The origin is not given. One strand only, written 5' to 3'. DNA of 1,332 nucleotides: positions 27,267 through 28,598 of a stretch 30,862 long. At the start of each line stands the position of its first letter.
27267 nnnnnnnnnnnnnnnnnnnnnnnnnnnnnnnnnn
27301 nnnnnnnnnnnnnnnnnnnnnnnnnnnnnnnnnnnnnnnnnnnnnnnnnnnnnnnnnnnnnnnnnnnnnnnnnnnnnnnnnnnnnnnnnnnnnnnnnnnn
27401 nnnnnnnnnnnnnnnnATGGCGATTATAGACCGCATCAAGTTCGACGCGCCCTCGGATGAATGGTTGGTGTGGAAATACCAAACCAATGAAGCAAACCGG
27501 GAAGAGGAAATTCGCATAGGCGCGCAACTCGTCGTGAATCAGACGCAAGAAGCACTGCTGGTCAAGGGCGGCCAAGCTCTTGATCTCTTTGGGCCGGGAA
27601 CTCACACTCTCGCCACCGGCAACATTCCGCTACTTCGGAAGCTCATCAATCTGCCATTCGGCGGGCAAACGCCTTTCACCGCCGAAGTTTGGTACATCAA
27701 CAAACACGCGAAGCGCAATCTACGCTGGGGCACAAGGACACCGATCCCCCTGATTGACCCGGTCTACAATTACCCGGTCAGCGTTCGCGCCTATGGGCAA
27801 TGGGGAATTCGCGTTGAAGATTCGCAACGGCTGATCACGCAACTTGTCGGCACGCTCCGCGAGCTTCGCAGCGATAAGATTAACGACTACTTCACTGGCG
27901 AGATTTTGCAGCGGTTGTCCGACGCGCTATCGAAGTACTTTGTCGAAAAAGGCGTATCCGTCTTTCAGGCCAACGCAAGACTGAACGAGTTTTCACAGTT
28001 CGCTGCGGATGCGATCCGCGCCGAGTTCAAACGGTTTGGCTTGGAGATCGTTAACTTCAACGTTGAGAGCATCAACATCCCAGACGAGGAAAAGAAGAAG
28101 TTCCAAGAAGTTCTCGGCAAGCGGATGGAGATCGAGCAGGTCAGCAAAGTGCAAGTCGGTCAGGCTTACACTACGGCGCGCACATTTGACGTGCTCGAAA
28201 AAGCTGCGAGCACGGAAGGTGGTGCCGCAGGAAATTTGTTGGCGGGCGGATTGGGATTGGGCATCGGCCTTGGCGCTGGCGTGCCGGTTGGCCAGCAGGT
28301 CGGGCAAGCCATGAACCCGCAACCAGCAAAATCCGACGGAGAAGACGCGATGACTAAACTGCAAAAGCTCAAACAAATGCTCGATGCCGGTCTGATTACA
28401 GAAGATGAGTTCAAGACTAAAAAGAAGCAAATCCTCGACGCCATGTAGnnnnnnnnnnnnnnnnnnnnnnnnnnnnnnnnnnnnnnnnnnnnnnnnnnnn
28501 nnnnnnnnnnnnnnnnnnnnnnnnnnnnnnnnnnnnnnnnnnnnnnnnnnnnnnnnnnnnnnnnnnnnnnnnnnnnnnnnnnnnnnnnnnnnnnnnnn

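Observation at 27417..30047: Lower-GC three-gene island encoding SPFH-SHOCT, a four-zinc-ribbon protein and a PD-(D/E)xK-like protein: a candidate defence or membrane-stress module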

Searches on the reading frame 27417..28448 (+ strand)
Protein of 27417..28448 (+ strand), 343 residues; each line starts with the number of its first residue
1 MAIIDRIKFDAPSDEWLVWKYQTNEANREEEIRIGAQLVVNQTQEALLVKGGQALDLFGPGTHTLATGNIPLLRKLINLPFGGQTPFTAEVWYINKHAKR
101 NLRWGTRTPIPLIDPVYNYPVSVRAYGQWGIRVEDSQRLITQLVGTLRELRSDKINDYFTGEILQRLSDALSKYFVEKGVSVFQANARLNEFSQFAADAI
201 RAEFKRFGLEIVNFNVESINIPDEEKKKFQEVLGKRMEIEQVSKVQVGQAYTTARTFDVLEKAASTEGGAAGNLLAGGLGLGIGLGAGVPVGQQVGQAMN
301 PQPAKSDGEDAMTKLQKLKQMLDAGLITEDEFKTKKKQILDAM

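Call 3: search_protein_families(library=pfam, proteins=[window:27417-28448:+], max_evalue=1)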
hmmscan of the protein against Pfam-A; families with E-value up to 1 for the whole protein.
window:27417-28448:+ (343 aa): 7 families
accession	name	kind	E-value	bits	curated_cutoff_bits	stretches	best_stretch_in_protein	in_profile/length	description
PF13421.11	Band_7_1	-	1.4e-48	165.8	24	1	28-231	7-205/211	SPFH domain-Band 7 family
PF01145.31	Band_7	-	2.8e-10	41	23.6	1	39-245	2-171/176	SPFH domain / Band 7 family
PF09851.14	SHOCT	-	1.2e-09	38.1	27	1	314-340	2-28/28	Short C-terminal domain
PF05120.17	GvpG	-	0.001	19.7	30.6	1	313-343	35-65/67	Gas vesicle protein G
PF20155.4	TMP_3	-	0.003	17.8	41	1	252-334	68-152/192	Tape measure protein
PF20612.3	SHOCT_2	-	0.014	16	24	1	316-334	17-35/53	SHOCT domain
PF06464.16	DMAP_binding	-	0.2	13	27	1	311-341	9-39/111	DMAP1-binding Domain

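Call 4: search_protein_families(library=padloc, proteins=[window:27417-28448:+], max_evalue=1)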
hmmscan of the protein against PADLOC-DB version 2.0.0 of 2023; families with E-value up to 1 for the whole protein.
window:27417-28448:+ (343 aa): 1 family
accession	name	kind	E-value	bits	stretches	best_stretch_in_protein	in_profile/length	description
PDLC01946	CARF8--CARF_TM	-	0.029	12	1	191-247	97-152/202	-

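Call 5: search_protein_families(library=ncbifam, proteins=[window:27417-28448:+], max_evalue=1)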
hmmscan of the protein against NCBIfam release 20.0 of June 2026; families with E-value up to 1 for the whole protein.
window:27417-28448:+ (343 aa): 0 families

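Call 10: search_protein_families(library=phrogs, proteins=[window:27417-28448:+], max_evalue=1)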
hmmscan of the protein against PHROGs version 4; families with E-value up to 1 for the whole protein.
window:27417-28448:+ (343 aa): 10 families
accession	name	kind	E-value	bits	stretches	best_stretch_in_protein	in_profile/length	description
phrog_2700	-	unknown function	1e-10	42.6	1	300-341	289-330/331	-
phrog_888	-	unknown function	7e-07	30.3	1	304-341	233-270/271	-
phrog_20665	-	unknown function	0.00096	19.6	1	308-341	272-305/306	-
phrog_2996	-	unknown function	0.0057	17.8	1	318-334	19-35/54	-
phrog_200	-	other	0.017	15.3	1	154-256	192-292/379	lipoprotein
phrog_19084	-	unknown function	0.021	15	1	310-340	276-306/307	-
phrog_33222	-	unknown function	0.037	15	1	314-340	230-256/258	-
phrog_33436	-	unknown function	0.08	14.1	1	306-340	83-117/117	-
phrog_34091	-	unknown function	0.14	12.8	1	262-336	141-205/302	-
phrog_37018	-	unknown function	0.35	12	1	314-341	8-35/157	-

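Call 51: find_related_loci(query=window:27417-28448:+, collection=genome_contigs, flank=6000)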
Query window:27417-28448:+ (343 aa) in genome_contigs; peptide patterns used: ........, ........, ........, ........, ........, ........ (x = any residue, [..] = any of these).
133 stretches matched a pattern; 27 encode a relative of the query (tblastn E <= 1e-3); 27 distinct loci.
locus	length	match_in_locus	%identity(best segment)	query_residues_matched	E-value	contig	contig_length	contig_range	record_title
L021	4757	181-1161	89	17-343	0e+0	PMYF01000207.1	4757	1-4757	MAG: Acidobacteria bacterium isolate fen_180 73.20110800_E2D.41_contig_12387, whole genome shotgun sequence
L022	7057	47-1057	67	1-343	4e-144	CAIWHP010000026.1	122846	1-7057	MAG: uncultured Lentisphaerae bacterium isolate Loclat_bin-07389 genome assembly, contig: bin-07389:026/280, whole genom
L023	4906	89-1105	64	1-343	1e-139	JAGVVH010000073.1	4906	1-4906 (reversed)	MAG: Bacteroidetes bacterium isolate WAS_Bin_9 WAS_Bin_9_scaffold_11386, whole genome shotgun sequence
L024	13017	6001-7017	62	3-343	8e-135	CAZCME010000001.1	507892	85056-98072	MAG TPA_asm: uncultured bacterium isolate binchicken_co248_269 genome assembly, contig: NODE_3_length_507892_cov_8.46256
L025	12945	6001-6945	28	1-343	5e-47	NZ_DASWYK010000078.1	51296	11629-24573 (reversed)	MAG: Flavobacterium sp. isolate SMAG_U3709 k141_1044571, whole genome shotgun sequence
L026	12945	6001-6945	32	1-343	3e-49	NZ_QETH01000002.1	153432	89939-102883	Flavobacterium sp. HTF CONTIG_2_length_153432_cov_25.8707, whole genome shotgun sequence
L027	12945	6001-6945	29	1-343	1e-46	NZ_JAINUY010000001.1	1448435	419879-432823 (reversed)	Flavobacterium potami strain 17A NODE_1_length_1448435_cov_28.466672, whole genome shotgun sequence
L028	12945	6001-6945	29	1-343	2e-46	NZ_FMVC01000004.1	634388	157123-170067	Flavobacterium anhuiense strain CGMCC 1.6859, whole genome shotgun sequence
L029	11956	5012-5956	29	1-343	4e-46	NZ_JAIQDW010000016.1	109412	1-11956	Flavobacterium hibisci strain THG-HG1.4 NODE_16_length_109412_cov_31.965723, whole genome shotgun sequence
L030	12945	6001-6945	28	1-343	3e-45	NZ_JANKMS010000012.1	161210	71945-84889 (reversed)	Flavobacterium panacis strain DCY106 NODE_12_length_161210_cov_85.075180, whole genome shotgun sequence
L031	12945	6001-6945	28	1-343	2e-45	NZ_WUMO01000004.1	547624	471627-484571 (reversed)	Flavobacterium sp. HBTb2-11-1 4, whole genome shotgun sequence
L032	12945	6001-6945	28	1-343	3e-45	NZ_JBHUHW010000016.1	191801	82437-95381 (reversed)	Flavobacterium artemisiae strain KCTC 62025 soapdenovo_K_105_16, whole genome shotgun sequence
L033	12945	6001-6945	29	1-343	4e-45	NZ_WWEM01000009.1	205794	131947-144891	Flavobacterium quisquiliarum strain EA-12 9, whole genome shotgun sequence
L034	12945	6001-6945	29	1-343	1e-44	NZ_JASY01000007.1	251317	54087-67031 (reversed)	Flavobacterium chungangense LMG 26729 Contig_07, whole genome shotgun sequence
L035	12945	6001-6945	29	1-343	1e-44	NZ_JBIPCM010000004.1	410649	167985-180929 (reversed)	Flavobacterium sp. FlaQc-28 contig00004, whole genome shotgun sequence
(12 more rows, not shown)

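Call 54: search_protein_families(library=pfam, proteins=[L021:1177-1938:+, L021:1938-2540:+, L021:2571-3488:+, L023:1114-1869:+, L023:1886-2614:+, L023:3228-3866:+, L024:5184-5945:+, L024:7010-7777:+, L022:2422-3189:+], max_evalue=0.01)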
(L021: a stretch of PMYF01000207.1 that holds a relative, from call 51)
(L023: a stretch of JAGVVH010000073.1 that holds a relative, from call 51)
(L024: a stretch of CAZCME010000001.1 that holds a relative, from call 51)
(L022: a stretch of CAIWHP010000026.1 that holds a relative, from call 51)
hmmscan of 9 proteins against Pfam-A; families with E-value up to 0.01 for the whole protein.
L021:1177-1938:+ (254 aa): 0 families

L021:1938-2540:+ (201 aa): 5 families
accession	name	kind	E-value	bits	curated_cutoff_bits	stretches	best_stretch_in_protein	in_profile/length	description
PF13248.11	Zn_ribbon_3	-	0.00029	20.7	27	1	5-23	4-22/26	zinc-ribbon domain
PF14559.12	TPR_19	-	0.0012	19.6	25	1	47-105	11-67/68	Tetratricopeptide repeat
PF07719.23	TPR_2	-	0.0042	17.6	27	0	63-93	3-33/34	Tetratricopeptide repeat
PF00515.34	TPR_1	-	0.0044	17.2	27.8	0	64-93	4-33/34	Tetratricopeptide repeat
PF12773.13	DZR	-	0.0077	16.8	27.3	0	3-23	24-44/45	Double zinc ribbon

L021:2571-3488:+ (306 aa): 2 families
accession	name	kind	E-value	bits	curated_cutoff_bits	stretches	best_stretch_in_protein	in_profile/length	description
PF09851.14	SHOCT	-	4.3e-08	33.1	27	1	277-303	2-28/28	Short C-terminal domain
PF05120.17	GvpG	-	0.00067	20.2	30.6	1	273-305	32-64/67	Gas vesicle protein G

L023:1114-1869:+ (252 aa): 0 families

L023:1886-2614:+ (243 aa): 8 families
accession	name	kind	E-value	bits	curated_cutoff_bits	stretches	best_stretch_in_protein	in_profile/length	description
PF13240.11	Zn_Ribbon_1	-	2.9e-15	55.9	25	2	9-29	2-22/23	zinc-ribbon domain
PF12773.13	DZR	-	5.8e-14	52.4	27.3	2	46-89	1-45/45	Double zinc ribbon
PF13248.11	Zn_ribbon_3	-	4.7e-13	48.5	27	3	9-30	5-26/26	zinc-ribbon domain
PF18912.6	DZR_2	-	3.6e-06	27.1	27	1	8-63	9-55/56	Double zinc ribbon domain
PF17032.10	Zn_ribbon_15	-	1.4e-05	26.3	28.9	0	43-64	52-73/73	zinc-ribbon family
PF10571.15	UPF0547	-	0.00043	20.8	29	1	9-27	3-21/26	Uncharacterised protein family UPF0547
PF10005.14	Zn_ribbon_DZR_6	-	0.00056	21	23.4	0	71-102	4-35/93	zinc-ribbon domain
PF01155.25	HypA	-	0.0043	17.5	28.9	0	70-102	72-106/112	Hydrogenase/urease nickel incorporation, metallochaperone, hypA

L023:3228-3866:+ (213 aa): 9 families
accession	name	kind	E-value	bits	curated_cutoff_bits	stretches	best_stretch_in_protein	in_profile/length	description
PF12773.13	DZR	-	4.7e-14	52.7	27.3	2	45-87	1-44/45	Double zinc ribbon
PF13240.11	Zn_Ribbon_1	-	3.2e-11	43.1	25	1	45-66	2-23/23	zinc-ribbon domain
PF13248.11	Zn_ribbon_3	-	3e-08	33.3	27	2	7-25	4-22/26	zinc-ribbon domain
PF18912.6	DZR_2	-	5.9e-08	32.9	27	0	45-66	10-31/56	Double zinc ribbon domain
PF24460.1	DUF7575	-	4.2e-05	23.3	28.5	0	45-66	6-27/28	Domain of unknown function (DUF7575)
PF10005.14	Zn_ribbon_DZR_6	-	0.0001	23.4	23.4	0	7-39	3-35/93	zinc-ribbon domain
PF17032.10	Zn_ribbon_15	-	0.0012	20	28.9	0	67-87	52-72/73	zinc-ribbon family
PF03966.22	Trm112p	-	0.0013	19.1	22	0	68-90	8-18/40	Trm112p-like protein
PF24463.1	DUF7577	-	0.004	17.2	28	1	45-66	5-26/27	Domain of unknown function (DUF7577)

L024:5184-5945:+ (254 aa): 25 families
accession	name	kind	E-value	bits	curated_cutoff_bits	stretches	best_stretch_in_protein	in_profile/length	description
PF14559.12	TPR_19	-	4.9e-18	65.7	25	3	55-106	15-66/68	Tetratricopeptide repeat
PF13431.12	TPR_17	-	2.6e-16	58.9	24.4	2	162-193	1-32/34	Tetratricopeptide repeat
PF13428.12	TPR_14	-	2.6e-14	52.7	23.5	2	175-215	2-42/44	Tetratricopeptide repeat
PF07719.23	TPR_2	-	1.4e-12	47.2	27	1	176-205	3-32/34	Tetratricopeptide repeat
PF13414.12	TPR_11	-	4.6e-12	45.9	26.8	1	154-188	8-42/42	TPR repeat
PF00515.34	TPR_1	-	6.1e-12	45.3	27.8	0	209-241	2-34/34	Tetratricopeptide repeat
PF13181.12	TPR_8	-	1.6e-11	43.8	25.7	0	66-97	2-33/34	Tetratricopeptide repeat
PF13432.12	TPR_16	-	4.7e-11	43.4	32.7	1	179-241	2-64/65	Tetratricopeptide repeat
PF23914.1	TPR_CcmH_CycH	-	4.3e-09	36.8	42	1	156-241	66-154/158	Cytochrome c-type biogenesis protein H TPR domain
PF25062.1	ARM_TT21_N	-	5.8e-08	33.2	40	1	83-199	84-193/222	Tetratricopeptide repeat protein 21 N-terminal ARM repeat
PF13176.12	TPR_7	-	1.3e-07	31.6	27.9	1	177-207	2-34/36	Tetratricopeptide repeat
PF12895.13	ANAPC3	-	1e-06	29.3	27.2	0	188-241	3-55/82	Anaphase-promoting complex, cyclosome, subunit 3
PF13174.12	TPR_6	-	4.4e-06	27.4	26.3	0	210-233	2-25/33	Tetratricopeptide repeat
PF25063.1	ARM_TT21_C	-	6.3e-06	26.6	35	1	120-242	37-163/209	Tetratricopeptide repeat protein 21 C-terminal ARM domain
PF13424.12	TPR_12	-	4.9e-05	23.9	30.1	1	176-238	5-75/77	Tetratricopeptide repeat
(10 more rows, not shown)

L024:7010-7777:+ (256 aa): 0 families

L022:2422-3189:+ (256 aa): 1 family
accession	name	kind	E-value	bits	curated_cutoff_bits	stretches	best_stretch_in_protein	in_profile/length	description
PF08599.15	Nbs1_C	-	0.00084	19.8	25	1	43-83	10-48/64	DNA damage repair protein Nbs1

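Call 61: list_cluster_members(proteins=[P0001, window:27417-28448:+, window:28485-29348:+])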
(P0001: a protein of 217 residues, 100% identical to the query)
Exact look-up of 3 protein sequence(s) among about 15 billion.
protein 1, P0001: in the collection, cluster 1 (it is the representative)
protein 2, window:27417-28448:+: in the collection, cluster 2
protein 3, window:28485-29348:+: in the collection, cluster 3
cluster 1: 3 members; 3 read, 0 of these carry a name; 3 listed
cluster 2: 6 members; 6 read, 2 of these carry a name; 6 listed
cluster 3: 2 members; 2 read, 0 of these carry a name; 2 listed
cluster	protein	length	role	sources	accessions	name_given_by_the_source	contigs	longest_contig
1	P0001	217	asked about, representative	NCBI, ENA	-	-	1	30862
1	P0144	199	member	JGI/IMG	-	-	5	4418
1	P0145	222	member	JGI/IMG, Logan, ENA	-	-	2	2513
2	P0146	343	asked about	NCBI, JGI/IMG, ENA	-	-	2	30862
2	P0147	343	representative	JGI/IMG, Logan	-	membrane protease subunit (stomatin/prohibitin family)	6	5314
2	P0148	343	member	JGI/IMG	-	membrane protease subunit (stomatin/prohibitin family)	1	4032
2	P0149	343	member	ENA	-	-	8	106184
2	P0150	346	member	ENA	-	-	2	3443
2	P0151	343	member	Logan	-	-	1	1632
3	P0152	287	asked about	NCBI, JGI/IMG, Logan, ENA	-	-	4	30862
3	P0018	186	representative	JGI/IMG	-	-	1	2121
